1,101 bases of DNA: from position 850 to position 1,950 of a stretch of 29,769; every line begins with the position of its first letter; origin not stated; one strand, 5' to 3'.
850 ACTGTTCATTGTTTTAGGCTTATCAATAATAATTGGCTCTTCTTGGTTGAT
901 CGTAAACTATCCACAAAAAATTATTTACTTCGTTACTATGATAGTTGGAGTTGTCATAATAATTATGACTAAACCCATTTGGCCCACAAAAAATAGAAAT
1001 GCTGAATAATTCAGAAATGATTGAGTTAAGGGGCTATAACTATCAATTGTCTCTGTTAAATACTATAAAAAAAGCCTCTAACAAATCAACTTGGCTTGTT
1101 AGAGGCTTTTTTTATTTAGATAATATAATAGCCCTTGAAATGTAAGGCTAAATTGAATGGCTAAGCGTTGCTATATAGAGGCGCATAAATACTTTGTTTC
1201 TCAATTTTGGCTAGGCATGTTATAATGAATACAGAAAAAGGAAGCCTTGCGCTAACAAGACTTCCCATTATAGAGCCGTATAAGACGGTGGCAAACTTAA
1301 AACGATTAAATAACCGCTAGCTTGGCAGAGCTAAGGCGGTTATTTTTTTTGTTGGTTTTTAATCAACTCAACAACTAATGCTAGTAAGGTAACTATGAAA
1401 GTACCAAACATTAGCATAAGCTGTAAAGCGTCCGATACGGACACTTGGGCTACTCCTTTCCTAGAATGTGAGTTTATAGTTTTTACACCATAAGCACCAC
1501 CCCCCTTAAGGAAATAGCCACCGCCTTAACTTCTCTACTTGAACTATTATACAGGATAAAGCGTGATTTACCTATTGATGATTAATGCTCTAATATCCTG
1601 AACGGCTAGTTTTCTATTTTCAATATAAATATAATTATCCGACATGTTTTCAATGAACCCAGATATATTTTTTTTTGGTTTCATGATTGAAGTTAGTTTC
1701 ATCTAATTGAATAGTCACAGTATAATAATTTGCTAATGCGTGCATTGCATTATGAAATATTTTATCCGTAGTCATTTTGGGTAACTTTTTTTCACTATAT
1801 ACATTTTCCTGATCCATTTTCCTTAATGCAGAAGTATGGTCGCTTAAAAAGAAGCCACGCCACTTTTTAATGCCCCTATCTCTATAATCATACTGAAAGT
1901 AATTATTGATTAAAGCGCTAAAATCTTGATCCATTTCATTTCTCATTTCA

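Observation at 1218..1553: Module a: convergent sRNA and 34-aa hydrophobic peptide sharing a bidirectional terminator (par/Fst-like type I TA architecture)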

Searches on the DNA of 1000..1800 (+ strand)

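Call 7: search_rna_families(source=window, start=1000, end=1800, threshold=evalue, max_evalue=1, show_alignments=3)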
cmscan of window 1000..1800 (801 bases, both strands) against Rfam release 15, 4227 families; matches with E-value up to 1: 24.
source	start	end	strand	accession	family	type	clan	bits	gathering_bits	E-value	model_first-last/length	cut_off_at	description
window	1223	1312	+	RF01776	RatA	Gene; antitoxin;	-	91.6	49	1.3e-14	1-91/91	no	RNA anti-toxin A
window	1378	1560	-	RF01492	rli28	Gene; sRNA;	-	69.3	45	2.4e-08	1-186/186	no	Listeria sRNA rli28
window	1065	1124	-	RF02386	sau-19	Gene; sRNA;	-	33.4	80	0.00027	1-75/75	no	Staphylococcus sRNA sau-19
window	1060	1113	+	RF02386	sau-19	Gene; sRNA;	-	30.8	80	0.0013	1-75/75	no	Staphylococcus sRNA sau-19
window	1014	1118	+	RF04312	trpB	Cis-reg;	-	28.3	59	0.1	1-107/107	no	trpB ncRNA motif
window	1332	1528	-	RF01412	BsrG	Gene; sRNA;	-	26.6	55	0.0003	20-159/259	no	BsrG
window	1058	1131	+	RF02319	TtnuHACA12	Gene; snRNA; snoRNA; HACA-box;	-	26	80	0.21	1-131/131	no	Tetrahymena snoRNA TtnuHACA12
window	1062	1146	-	RF04312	trpB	Cis-reg;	-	25.9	59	0.31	1-107/107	no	trpB ncRNA motif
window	1034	1117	+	RF02075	STnc230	Gene; sRNA;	-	23.5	50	0.64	1-83/83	no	Enterobacterial sRNA STnc230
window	1061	1154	-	RF02075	STnc230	Gene; sRNA;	-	23.5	50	0.65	1-83/83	no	Enterobacterial sRNA STnc230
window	1069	1129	-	RF02438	SpF51_sRNA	Gene; sRNA;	-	23.1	50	0.11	1-45/45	no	Streptococcus sRNA SpF51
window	1021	1115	+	RF00506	Thr_leader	Cis-reg; leader;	-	23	55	0.075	4-118/118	no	Threonine operon leader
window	1058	1123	+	RF00724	mir-282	Gene; miRNA;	-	22.5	55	0.13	1-92/92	no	mir-282 microRNA precursor family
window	1065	1159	-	RF01859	Phe_leader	Cis-reg; leader;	-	22.3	55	0.37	1-125/125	no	Phenylalanine leader peptide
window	1065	1115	+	RF03722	MIR4378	Gene; miRNA;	-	22.2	90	0.22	1-91/91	no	MIR4378 microRNA precursor family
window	1308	1347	+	RF02944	c4-2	Gene; sRNA;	CL00128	19.6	41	0.4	1-79/79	no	c4-2 RNA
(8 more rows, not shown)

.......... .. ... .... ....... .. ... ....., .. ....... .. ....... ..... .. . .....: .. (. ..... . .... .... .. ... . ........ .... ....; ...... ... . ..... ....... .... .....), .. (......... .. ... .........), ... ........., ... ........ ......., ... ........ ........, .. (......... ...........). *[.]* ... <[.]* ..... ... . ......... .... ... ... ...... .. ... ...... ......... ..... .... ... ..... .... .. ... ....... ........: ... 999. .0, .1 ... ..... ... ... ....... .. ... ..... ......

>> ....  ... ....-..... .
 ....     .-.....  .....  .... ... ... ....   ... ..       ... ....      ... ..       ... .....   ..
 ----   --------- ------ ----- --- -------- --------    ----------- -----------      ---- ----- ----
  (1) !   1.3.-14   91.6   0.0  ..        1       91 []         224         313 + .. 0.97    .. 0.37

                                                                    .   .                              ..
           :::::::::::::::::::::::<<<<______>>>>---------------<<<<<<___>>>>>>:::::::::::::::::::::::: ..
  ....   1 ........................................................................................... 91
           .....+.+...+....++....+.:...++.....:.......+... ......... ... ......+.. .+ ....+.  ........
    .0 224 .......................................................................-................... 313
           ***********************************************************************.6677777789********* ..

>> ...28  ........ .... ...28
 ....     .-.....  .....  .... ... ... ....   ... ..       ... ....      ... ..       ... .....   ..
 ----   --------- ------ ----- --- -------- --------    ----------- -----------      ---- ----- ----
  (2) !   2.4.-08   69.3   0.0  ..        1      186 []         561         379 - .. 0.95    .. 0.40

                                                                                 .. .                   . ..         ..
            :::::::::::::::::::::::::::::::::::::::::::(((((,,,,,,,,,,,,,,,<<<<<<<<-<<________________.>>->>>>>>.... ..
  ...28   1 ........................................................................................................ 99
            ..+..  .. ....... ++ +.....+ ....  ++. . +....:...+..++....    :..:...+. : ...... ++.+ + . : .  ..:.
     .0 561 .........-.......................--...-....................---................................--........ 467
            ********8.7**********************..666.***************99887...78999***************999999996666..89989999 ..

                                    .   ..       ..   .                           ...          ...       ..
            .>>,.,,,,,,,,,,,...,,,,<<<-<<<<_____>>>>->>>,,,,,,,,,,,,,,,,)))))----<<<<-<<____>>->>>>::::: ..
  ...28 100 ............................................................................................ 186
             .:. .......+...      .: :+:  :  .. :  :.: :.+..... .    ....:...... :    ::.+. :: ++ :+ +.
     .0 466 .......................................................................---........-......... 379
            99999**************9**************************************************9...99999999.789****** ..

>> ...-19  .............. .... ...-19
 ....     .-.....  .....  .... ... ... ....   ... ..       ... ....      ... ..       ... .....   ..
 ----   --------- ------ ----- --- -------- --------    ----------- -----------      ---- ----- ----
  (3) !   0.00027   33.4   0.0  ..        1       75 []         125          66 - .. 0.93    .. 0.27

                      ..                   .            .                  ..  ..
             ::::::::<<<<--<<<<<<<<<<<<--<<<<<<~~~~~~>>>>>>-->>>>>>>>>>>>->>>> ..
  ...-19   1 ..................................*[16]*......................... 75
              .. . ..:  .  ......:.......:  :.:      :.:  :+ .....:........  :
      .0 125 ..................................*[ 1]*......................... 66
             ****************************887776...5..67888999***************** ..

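Call 8: search_dna_similar(query=window:1100-1700:+, collection=plasmids, mode=near, max_rows=25)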
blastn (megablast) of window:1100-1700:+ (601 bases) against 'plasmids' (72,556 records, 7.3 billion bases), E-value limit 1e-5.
Records with a match: 411; places in all: 512; records where one place covers at least 80% of the query: 23.
Best place of each record, by identity: >=99% 15; 95-99% 2; 90-95% 51; 80-90% 243; 60-80% 100.
By first word of the organism name: Lactiplantibacillus 264; Leuconostoc 33; Pediococcus 26; Levilactobacillus 22; Lactobacillus 14; Lacticaseibacillus 9; Tetragenococcus 7; Latilactobacillus 5; Loigolactobacillus 5; Ligilactobacillus 4; and 8 more.
By predicted mobility (MOB-suite, as given by PLSDB): mobilizable 332; conjugative 60; non-mobilizable 19.
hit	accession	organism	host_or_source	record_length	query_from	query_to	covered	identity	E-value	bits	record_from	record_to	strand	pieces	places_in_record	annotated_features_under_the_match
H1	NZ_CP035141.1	Leuconostoc mesenteroides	cell culture,food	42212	1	601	100%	100.0%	0e+0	1110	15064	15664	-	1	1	putative holin-like toxin | hypothetical protein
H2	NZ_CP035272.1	Leuconostoc mesenteroides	cell culture,food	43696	1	601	100%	100.0%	0e+0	1110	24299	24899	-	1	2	putative holin-like toxin | hypothetical protein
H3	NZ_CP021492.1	Leuconostoc mesenteroides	cell culture,Baechu-kimchi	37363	1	601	100%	100.0%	0e+0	1110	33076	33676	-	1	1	putative holin-like toxin | hypothetical protein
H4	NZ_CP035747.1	Leuconostoc mesenteroides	cell culture,food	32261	1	601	100%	100.0%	0e+0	1110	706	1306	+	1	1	putative holin-like toxin | hypothetical protein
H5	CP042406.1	Leuconostoc mesenteroides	cell culture,kimchi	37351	1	601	100%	100.0%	0e+0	1110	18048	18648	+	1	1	putative holin-like toxin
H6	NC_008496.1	Leuconostoc mesenteroides subsp. mesenteroides ATCC 8293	-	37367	1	601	100%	100.0%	0e+0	1110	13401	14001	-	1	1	putative holin-like toxin | hypothetical protein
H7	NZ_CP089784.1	Leuconostoc mesenteroides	-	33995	1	601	100%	100.0%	0e+0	1110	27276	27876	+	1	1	putative holin-like toxin | hypothetical protein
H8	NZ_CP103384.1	Leuconostoc mesenteroides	single cell,vegetable fermented food ...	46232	1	601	100%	100.0%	0e+0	1110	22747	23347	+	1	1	putative holin-like toxin | hypothetical protein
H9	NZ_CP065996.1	Leuconostoc mesenteroides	-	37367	1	601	100%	100.0%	0e+0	1110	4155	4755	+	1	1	putative holin-like toxin | hypothetical protein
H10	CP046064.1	Leuconostoc mesenteroides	cell culture,kimchi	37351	1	601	100%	100.0%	0e+0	1110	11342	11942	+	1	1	putative holin-like toxin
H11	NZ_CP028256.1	Leuconostoc mesenteroides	cell culture,Soybean paste ...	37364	1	601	100%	100.0%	0e+0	1110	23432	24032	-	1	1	putative holin-like toxin | hypothetical protein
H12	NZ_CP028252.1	Leuconostoc mesenteroides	cell culture,Gochujang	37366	1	601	100%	100.0%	0e+0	1110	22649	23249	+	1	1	putative holin-like toxin | hypothetical protein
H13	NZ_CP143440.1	Leuconostoc mesenteroides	single cell,doenjang-meju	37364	1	601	100%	100.0%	0e+0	1110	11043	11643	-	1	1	putative holin-like toxin | hypothetical protein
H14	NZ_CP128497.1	Leuconostoc mesenteroides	cell culture,kimchi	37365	1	601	100%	100.0%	0e+0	1110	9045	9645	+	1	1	putative holin-like toxin | hypothetical protein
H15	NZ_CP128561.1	Leuconostoc mesenteroides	cell cultyre,kimchi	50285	1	601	100%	100.0%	0e+0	1110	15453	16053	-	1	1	putative holin-like toxin | hypothetical protein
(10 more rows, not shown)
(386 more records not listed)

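Call 14: get_annotated_region(hit=H6, flank=3000)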
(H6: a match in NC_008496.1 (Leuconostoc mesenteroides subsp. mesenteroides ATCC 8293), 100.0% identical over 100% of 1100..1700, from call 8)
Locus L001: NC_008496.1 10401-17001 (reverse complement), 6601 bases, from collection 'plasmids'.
description: Leuconostoc mesenteroides subsp. mesenteroides ATCC 8293 plasmid pLEUM1, complete sequence
organism: Leuconostoc mesenteroides subsp. mesenteroides ATCC 8293 (NCBI taxid 203120)
taxonomy: Bacteria; Bacillota; Bacilli; Lactobacillales; Lactobacillaceae; Leuconostoc; Leuconostoc mesenteroides; Leuconostoc mesenteroides subsp. mesenteroides ATCC 8293
host: -; source: -; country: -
typing (MOB-suite, as given by PLSDB): mobilizable; relaxase MOBV
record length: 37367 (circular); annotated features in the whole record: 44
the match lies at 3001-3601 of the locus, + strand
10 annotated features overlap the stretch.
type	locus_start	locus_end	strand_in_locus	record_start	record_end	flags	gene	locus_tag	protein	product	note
CDS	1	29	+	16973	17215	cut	-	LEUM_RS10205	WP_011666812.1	transposase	GO:0006313 - DNA transposition [Evidence IEA]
CDS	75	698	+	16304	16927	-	-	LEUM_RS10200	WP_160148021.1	DDE-type integrase/transposase/recombinase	GO:0015074 - DNA integration [Evidence IEA]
CDS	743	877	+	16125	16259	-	-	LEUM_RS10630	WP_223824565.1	IS3 family transposase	GO:0015074 - DNA integration [Evidence IEA]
CDS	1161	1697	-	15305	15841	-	-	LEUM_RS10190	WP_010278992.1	hypothetical protein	-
CDS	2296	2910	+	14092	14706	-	-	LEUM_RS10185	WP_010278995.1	helix-turn-helix transcriptional regulator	-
CDS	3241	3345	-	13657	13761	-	-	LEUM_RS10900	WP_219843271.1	putative holin-like toxin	-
CDS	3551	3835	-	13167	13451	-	-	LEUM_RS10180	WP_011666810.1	hypothetical protein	-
CDS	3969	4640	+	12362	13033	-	-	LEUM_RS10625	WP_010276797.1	hypothetical protein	-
CDS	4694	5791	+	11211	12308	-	-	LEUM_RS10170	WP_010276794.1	DUF3800 domain-containing protein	-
CDS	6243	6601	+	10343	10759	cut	arsC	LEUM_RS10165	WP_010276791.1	arsenate reductase (thioredoxin)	GO:0046685 - response to arsenic-containing substance [Evidence IEA]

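Call 21: search_dna_similar(query=window:1195-1565:+, collection=plasmids, mode=distant, max_rows=60, rows=spread)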
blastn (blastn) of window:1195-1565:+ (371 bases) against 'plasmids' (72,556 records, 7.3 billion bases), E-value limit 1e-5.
Records with a match: 584; places in all: 769; records where one place covers at least 80% of the query: 329.
Best place of each record, by identity: >=99% 15; 95-99% 1; 90-95% 76; 80-90% 247; 60-80% 245.
By first word of the organism name: Lactiplantibacillus 328; Leuconostoc 50; Lacticaseibacillus 40; Pediococcus 39; Levilactobacillus 36; Lactobacillus 22; Latilactobacillus 10; Loigolactobacillus 8; Secundilactobacillus 7; Lentilactobacillus 7; and 11 more.
By predicted mobility (MOB-suite, as given by PLSDB): mobilizable 444; conjugative 103; non-mobilizable 37.
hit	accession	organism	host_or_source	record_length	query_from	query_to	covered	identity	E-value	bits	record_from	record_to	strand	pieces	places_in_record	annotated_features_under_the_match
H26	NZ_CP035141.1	Leuconostoc mesenteroides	cell culture,food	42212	1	371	100%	100.0%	0e+0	670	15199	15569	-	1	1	putative holin-like toxin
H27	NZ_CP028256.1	Leuconostoc mesenteroides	cell culture,Soybean paste ...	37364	1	371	100%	100.0%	0e+0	670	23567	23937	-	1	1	putative holin-like toxin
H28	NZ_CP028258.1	Leuconostoc mesenteroides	cell culture,Soybean paste ...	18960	1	365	98%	93.2%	1e-151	543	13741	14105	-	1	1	putative holin-like toxin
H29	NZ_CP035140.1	Leuconostoc mesenteroides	cell culture,food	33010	23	371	94%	90.9%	4e-133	481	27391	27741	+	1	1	putative holin-like toxin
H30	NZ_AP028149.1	Lactiplantibacillus plantarum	-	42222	18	366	94%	81.2%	4e-82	312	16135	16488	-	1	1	putative holin-like toxin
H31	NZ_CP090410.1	Lactobacillus gasseri 2016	Homo sapiens,vaginal tract of a healthy ...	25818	18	361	93%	82.0%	6e-87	328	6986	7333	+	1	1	putative holin-like toxin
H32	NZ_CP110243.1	Lactiplantibacillus plantarum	Larimichthys crocea,tissue sample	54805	18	360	92%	81.4%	4e-82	312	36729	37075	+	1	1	putative holin-like toxin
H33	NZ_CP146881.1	Lactobacillus gasseri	Homo sapiens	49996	18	361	93%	80.9%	1e-81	310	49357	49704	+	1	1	putative holin-like toxin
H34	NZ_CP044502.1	Lactiplantibacillus plantarum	cell culture,Fermented pork (nham)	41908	18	361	93%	80.7%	2e-79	302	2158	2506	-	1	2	putative holin-like toxin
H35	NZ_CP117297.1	Limosilactobacillus portuensis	Homo sapiens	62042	18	361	93%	80.3%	8e-79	300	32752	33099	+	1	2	putative holin-like toxin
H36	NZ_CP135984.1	Lactiplantibacillus plantarum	-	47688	22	361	92%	81.2%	4e-82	312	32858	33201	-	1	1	putative holin-like toxin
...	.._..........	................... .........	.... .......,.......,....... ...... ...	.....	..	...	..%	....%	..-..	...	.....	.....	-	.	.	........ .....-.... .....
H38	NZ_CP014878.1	Loigolactobacillus backii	cell culture,beer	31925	18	366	94%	78.8%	9e-72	277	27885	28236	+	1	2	putative holin-like toxin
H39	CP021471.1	Pediococcus pentosaceus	cell culture,food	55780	18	366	94%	78.5%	5e-69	269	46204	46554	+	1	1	hypothetical protein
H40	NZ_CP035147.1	Lactiplantibacillus plantarum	cell culture,food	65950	18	364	94%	78.8%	9e-72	278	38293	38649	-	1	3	putative holin-like toxin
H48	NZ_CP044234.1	Lactiplantibacillus plantarum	metagenomic assembly,Fermented onions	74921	18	362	93%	77.8%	3e-65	256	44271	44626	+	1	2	putative holin-like toxin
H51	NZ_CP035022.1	Lactiplantibacillus plantarum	Tibet kefir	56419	18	362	93%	77.3%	2e-62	247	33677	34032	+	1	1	hypothetical protein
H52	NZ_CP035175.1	Lactiplantibacillus plantarum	cell culture,food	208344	24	345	87%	82.7%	2e-85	322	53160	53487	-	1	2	putative holin-like toxin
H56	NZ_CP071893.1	Lactiplantibacillus plantarum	cell culture,Traditional fermented ...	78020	24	345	87%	79.6%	9e-72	277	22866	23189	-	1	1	putative holin-like toxin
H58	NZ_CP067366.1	Lacticaseibacillus rhamnosus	microbe,Kefir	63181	24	345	87%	73.7%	5e-43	181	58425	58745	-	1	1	none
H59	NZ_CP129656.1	Lactiplantibacillus pentosus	cell culture,Dairy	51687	24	345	87%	72.6%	5e-37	161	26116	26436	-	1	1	none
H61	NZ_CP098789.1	Leuconostoc mesenteroides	bacteria,kimchi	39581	112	338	61%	80.6%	7e-48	197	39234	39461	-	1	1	putative holin-like toxin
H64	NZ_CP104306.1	Lacticaseibacillus paracasei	Homo sapiens,mixed culture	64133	150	342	52%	76.8%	6e-30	138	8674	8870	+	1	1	none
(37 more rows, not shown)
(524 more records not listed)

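Call 22: get_annotated_region(hit=H28, flank=150)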
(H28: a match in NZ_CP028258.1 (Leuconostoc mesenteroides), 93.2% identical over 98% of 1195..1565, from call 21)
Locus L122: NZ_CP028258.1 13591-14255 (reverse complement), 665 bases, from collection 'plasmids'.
description: Leuconostoc mesenteroides strain SRCM102735 plasmid unnamed3, complete sequence
organism: Leuconostoc mesenteroides (NCBI taxid 1245)
taxonomy: Bacteria; Bacillota; Bacilli; Lactobacillales; Lactobacillaceae; Leuconostoc; Leuconostoc mesenteroides
host: -; source: cell culture,Soybean paste (Chonggugjang); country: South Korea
typing (MOB-suite, as given by PLSDB): mobilizable; replicon rep_cluster_589; relaxase MOBV
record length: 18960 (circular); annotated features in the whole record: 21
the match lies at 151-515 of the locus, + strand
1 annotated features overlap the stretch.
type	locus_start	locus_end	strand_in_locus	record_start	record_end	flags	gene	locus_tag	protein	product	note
CDS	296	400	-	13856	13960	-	-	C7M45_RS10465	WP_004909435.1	putative holin-like toxin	-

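Call 23: get_annotated_region(hit=H29, flank=150)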
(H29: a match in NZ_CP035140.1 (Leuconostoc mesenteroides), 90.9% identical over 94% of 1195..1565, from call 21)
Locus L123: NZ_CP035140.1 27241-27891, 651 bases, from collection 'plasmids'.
description: Leuconostoc mesenteroides strain SRCM103356 plasmid unnamed1, complete sequence
organism: Leuconostoc mesenteroides (NCBI taxid 1245)
taxonomy: Bacteria; Bacillota; Bacilli; Lactobacillales; Lactobacillaceae; Leuconostoc; Leuconostoc mesenteroides
host: -; source: cell culture,food; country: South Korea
typing (MOB-suite, as given by PLSDB): conjugative; relaxase MOBQ; mating-pair formation MPF_T
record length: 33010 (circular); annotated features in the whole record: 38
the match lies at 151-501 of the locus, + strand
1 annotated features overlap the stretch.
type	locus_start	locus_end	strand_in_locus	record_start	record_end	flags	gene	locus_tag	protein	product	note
CDS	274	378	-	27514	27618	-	-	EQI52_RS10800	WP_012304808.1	putative holin-like toxin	-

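Call 24: get_annotated_region(hit=H30, flank=150)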
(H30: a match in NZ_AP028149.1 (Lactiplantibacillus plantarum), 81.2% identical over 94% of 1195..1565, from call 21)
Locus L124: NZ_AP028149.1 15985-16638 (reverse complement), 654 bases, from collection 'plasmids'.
description: Lactiplantibacillus plantarum strain AWA2013 plasmid pAWA2013_3, complete sequence
organism: Lactiplantibacillus plantarum (NCBI taxid 1590)
taxonomy: Bacteria; Bacillota; Bacilli; Lactobacillales; Lactobacillaceae; Lactiplantibacillus; Lactiplantibacillus plantarum
host: -; source: -; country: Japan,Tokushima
typing (MOB-suite, as given by PLSDB): mobilizable; replicon rep_cluster_707,rep_cluster_707; relaxase MOBQ
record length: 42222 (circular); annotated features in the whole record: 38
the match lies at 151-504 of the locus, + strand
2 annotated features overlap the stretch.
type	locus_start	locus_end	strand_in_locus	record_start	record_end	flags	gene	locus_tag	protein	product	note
CDS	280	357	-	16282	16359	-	-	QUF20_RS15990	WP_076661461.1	putative holin-like toxin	-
CDS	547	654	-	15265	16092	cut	-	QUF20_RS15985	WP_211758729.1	hypothetical protein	-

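Call 25: get_annotated_region(hit=H31, flank=150)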
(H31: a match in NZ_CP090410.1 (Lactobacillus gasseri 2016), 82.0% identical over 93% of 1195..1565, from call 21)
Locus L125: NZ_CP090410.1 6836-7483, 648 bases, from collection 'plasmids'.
description: Lactobacillus gasseri 2016 plasmid pLG2016, complete sequence
organism: Lactobacillus gasseri 2016 (NCBI taxid 1346615)
taxonomy: Bacteria; Bacillota; Bacilli; Lactobacillales; Lactobacillaceae; Lactobacillus; Lactobacillus gasseri; Lactobacillus gasseri 2016
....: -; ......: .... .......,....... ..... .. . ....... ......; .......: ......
typing (MOB-suite, as given by PLSDB): mobilizable; replicon rep_cluster_707; relaxase MOBQ
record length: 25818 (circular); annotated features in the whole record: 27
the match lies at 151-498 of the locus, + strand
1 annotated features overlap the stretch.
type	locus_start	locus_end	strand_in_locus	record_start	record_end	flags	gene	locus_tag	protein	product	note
CDS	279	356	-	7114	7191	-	-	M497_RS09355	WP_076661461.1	putative holin-like toxin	-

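Call 26: get_annotated_region(hit=H35, flank=150)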
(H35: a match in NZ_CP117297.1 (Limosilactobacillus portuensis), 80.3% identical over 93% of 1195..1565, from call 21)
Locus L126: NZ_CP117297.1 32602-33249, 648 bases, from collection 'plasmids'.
description: Limosilactobacillus portuensis strain LV1276_C155 plasmid pLV1, complete sequence
organism: Limosilactobacillus portuensis (NCBI taxid 2742601)
taxonomy: Bacteria; Bacillota; Bacilli; Lactobacillales; Lactobacillaceae; Limosilactobacillus; Limosilactobacillus portuensis
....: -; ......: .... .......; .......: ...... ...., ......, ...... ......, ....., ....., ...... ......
typing (MOB-suite, as given by PLSDB): mobilizable; replicon rep_cluster_707; relaxase MOBQ
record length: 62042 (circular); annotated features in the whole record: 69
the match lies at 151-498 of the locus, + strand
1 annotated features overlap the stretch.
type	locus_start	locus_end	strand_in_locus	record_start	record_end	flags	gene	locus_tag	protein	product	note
CDS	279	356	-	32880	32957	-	-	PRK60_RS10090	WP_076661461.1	putative holin-like toxin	-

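Call 27: get_annotated_region(hit=H38, flank=150)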
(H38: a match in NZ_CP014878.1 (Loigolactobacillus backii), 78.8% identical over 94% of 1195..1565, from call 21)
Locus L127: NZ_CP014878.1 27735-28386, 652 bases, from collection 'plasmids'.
description: Loigolactobacillus backii strain TMW 1.1989 plasmid pL11989-5, complete sequence
organism: Loigolactobacillus backii (NCBI taxid 375175)
taxonomy: Bacteria; Bacillota; Bacilli; Lactobacillales; Lactobacillaceae; Loigolactobacillus; Loigolactobacillus backii
host: -; source: cell culture,beer; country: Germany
typing (MOB-suite, as given by PLSDB): mobilizable; replicon rep_cluster_731; relaxase MOBQ
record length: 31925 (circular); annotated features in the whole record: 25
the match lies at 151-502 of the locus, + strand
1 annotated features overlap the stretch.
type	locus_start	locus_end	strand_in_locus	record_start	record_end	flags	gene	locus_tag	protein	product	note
CDS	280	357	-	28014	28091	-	-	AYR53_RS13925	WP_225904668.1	putative holin-like toxin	-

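Call 28: get_annotated_region(hit=H39, flank=150)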
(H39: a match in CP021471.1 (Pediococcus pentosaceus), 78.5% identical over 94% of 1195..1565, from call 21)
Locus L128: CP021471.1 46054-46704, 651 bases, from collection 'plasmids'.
description: Pediococcus pentosaceus strain SRCM100892 plasmid pPC892-1, complete sequence
organism: Pediococcus pentosaceus (NCBI taxid 1255)
taxonomy: Bacteria; Bacillota; Bacilli; Lactobacillales; Lactobacillaceae; Pediococcus; Pediococcus pentosaceus
host: -; source: cell culture,food; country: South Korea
typing (MOB-suite, as given by PLSDB): mobilizable; relaxase MOBP,MOBQ
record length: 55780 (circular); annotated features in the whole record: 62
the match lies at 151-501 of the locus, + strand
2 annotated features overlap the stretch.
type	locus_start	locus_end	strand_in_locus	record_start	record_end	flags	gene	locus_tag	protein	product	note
CDS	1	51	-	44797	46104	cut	-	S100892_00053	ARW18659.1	Putative UV-damage repair protein UvrX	-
CDS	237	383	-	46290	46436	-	-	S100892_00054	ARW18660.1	hypothetical protein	-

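Call 30: get_annotated_region(hit=H48, flank=150)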
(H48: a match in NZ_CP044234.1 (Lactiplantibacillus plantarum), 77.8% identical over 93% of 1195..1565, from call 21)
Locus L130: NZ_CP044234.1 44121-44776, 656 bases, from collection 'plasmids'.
description: Lactiplantibacillus plantarum strain BK-021 plasmid unnamed1, complete sequence
organism: Lactiplantibacillus plantarum (NCBI taxid 1590)
taxonomy: Bacteria; Bacillota; Bacilli; Lactobacillales; Lactobacillaceae; Lactiplantibacillus; Lactiplantibacillus plantarum
host: -; source: metagenomic assembly,Fermented onions; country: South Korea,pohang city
typing (MOB-suite, as given by PLSDB): conjugative; replicon rep_cluster_707; relaxase MOBQ; mating-pair formation MPF_T
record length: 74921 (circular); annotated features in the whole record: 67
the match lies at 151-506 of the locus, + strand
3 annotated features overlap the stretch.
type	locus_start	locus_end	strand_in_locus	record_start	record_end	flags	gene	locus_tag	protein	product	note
CDS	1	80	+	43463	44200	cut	-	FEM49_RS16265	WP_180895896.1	helix-turn-helix domain-containing protein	-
CDS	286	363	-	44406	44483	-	-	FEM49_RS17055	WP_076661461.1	putative holin-like toxin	-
CDS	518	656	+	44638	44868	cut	-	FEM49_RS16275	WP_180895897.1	hypothetical protein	-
